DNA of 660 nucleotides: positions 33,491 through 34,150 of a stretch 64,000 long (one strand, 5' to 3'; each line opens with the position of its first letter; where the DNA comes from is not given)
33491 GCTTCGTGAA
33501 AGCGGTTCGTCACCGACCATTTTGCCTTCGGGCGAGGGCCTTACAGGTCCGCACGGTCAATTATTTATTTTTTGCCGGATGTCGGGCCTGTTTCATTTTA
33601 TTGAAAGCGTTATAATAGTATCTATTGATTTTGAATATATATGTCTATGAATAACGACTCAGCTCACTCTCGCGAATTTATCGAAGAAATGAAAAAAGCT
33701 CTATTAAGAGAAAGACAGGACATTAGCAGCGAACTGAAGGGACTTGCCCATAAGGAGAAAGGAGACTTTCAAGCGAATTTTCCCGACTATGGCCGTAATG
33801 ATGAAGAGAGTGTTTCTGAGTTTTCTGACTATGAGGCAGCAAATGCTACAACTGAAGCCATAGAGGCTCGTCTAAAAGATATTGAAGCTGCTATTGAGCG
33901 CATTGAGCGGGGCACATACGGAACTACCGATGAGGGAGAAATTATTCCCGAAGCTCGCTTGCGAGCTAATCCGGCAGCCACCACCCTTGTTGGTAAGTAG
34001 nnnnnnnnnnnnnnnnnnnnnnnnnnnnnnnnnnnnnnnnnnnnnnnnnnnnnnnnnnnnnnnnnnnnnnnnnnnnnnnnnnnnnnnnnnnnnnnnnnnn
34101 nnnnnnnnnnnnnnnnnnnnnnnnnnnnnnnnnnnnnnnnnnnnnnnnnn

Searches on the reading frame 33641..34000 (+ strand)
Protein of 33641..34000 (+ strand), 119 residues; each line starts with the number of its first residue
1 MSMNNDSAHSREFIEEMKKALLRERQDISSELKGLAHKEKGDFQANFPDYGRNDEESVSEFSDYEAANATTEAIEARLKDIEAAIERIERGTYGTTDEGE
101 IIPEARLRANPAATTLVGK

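Call 8: search_protein_families(library=pfam, proteins=[window:33641-34000:+], max_evalue=0.1)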
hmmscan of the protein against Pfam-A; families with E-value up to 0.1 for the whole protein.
window:33641-34000:+ (119 aa): 2 families
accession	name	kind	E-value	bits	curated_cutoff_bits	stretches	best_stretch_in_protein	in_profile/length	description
PF01258.23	zf-dskA_traR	-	0.006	17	24.9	1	99-114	10-25/36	Prokaryotic dksA/traR C4-type zinc finger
PF03449.20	GreA_GreB_N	-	0.086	13.5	24.5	0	59-88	40-69/71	Transcription elongation factor, N-terminal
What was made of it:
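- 33641..34000 (+): dksA/ylyA-like gene (119 aa, or 117 aa from the second ATG). It lacks the Zn-finger cysteines and has no Shine-Dalgarno sequence. There is a weak PF01258 match (call 8).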

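Call 43: find_homologous_proteins(query=window:33641-34000:+, max_evalue=1e-10)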
Query window:33641-34000:+ (119 aa): 82 proteins with E <= 1e-10 among 137 candidates.
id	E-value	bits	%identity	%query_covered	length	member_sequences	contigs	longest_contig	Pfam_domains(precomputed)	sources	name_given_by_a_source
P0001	8.5e-68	243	100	98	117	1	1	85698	-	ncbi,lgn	ncbi:MAG: hypothetical protein WD200_01840 [Candidatus Andersenbacteria bacterium]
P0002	4.4e-39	151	68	93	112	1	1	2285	-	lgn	-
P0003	1.0e-38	150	64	94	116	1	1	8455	-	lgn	-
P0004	2.0e-38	149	63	94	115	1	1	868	-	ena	-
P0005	3.6e-38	148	61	94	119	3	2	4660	-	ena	-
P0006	7.7e-38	147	64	94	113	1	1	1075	-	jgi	jgi:RNA polymerase-binding transcription factor DksA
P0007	3.6e-37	145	61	96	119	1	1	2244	-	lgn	-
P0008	4.1e-37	145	62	98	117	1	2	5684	-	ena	-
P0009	8.7e-37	144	58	97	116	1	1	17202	-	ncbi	-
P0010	1.2e-36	143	61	96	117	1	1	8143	-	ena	-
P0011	1.4e-36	143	61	96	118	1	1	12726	-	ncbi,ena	-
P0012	9.8e-36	140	58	98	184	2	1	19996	-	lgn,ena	-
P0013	1.8e-35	139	60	95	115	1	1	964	-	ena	-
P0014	1.8e-35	139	57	97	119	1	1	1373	-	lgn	-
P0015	2.9e-35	139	61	92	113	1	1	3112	-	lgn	-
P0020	1.3e-33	133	58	95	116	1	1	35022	-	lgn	-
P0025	2.8e-32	129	62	92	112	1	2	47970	-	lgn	-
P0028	3.3e-32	129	54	92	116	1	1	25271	-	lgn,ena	-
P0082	2.0e-16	78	44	91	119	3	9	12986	PF01258.24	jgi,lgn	jgi:DnaK suppressor protein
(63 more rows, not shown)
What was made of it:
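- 33641..34000 (+): The protein is identical to NCBI 'hypothetical protein WD200_01840, Candidatus Andersenbacteria' (call 43).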

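Call 44: find_encoding_contigs(protein=P0009, flank=3000, max_places=1)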
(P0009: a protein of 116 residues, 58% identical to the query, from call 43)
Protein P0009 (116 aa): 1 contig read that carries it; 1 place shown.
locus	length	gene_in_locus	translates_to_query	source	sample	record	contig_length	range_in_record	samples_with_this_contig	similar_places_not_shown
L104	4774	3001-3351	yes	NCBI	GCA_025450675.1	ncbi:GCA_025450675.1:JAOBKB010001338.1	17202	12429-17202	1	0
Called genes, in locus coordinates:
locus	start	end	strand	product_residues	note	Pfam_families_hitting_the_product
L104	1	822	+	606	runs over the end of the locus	-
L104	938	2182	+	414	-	-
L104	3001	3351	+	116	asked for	-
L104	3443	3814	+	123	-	PF01252:Peptidase_A8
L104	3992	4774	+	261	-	?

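Call 45: find_encoding_contigs(protein=P0020, flank=3000, max_places=1)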
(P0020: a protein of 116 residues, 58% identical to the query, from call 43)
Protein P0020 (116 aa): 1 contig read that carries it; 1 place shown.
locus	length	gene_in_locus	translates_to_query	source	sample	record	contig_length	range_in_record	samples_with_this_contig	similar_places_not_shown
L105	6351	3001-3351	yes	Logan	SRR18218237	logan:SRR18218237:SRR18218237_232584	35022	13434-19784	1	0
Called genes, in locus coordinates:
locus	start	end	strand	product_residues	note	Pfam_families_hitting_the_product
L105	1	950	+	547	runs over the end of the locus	-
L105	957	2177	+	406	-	-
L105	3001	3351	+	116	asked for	-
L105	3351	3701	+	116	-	PF01252:Peptidase_A8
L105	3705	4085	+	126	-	PF00072:Response_reg, PF03709:OKR_DC_1_N (weak)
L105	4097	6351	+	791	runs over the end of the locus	PF00512:HisKA, PF02518:HATPase_c, PF13581:HATPase_c_2 (weak)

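Call 46: find_encoding_contigs(protein=P0025, flank=3000, max_places=1)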
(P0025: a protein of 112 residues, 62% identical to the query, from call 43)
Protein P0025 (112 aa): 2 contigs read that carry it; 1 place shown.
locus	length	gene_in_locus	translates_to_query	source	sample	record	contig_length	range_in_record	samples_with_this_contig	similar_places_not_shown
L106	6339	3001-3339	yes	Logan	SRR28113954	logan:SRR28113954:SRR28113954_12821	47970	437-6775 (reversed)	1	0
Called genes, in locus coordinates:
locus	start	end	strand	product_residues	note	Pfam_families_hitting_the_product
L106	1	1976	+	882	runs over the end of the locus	PF00929:RNase_T, PF00270:DEAD, PF04851:ResIII (weak), PF06733:DEAD_2, PF13307:Helicase_C_2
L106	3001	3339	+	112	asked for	-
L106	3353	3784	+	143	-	PF01252:Peptidase_A8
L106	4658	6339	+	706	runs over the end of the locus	?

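Call 47: find_encoding_contigs(protein=P0028, flank=3000, max_places=1)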
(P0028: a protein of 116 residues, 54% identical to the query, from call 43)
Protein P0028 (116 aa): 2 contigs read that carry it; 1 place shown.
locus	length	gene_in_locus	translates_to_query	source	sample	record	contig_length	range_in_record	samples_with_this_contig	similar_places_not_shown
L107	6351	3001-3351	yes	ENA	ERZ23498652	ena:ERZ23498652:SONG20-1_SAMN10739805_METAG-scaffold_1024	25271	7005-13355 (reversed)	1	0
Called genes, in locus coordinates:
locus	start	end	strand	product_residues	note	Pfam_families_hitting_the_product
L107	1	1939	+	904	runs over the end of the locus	PF00929:RNase_T, PF01612:DNA_pol_A_exo1 (faint), PF00270:DEAD (faint), PF06733:DEAD_2 (weak), PF13307:Helicase_C_2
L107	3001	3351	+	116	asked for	-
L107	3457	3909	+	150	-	PF01252:Peptidase_A8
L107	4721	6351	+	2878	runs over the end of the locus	?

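Call 48: find_encoding_contigs(protein=P0082, flank=3000, max_places=1)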
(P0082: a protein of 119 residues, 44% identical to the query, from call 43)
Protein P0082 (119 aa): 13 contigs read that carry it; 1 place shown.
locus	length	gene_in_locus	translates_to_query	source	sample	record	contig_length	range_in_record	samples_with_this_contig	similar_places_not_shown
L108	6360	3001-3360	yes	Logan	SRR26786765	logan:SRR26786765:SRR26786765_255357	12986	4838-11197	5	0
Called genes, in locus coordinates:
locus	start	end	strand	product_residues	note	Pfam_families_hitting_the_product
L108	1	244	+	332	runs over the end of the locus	PF13310:Virulence_RhuM, PF02661:Fic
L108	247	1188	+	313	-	PF13413:HTH_25, PF09136:Glucodextran_B (weak), PF13464:RodZ_C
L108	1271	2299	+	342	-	PF00154:RecA_N, PF08423:Rad51, PF13481:AAA_25 (weak), PF06745:ATPase (weak), PF27531:MT3502_N, PF21096:RecA_C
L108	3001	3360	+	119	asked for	PF01258:zf-dskA_traR (weak)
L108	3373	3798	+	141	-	PF01252:Peptidase_A8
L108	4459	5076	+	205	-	PF01726:LexA_DNA_bind, PF00717:Peptidase_S24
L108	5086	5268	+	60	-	-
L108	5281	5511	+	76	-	PF11680:DUF3276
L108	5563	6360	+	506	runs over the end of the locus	PF05362:Lon_C (weak), PF13541:ChlI, PF00158:Sigma54_activat (weak), PF01078:Mg_chelatase, PF07728:AAA_5 (faint), PF00493:MCM (weak), PF13335:Mg_chelatase_C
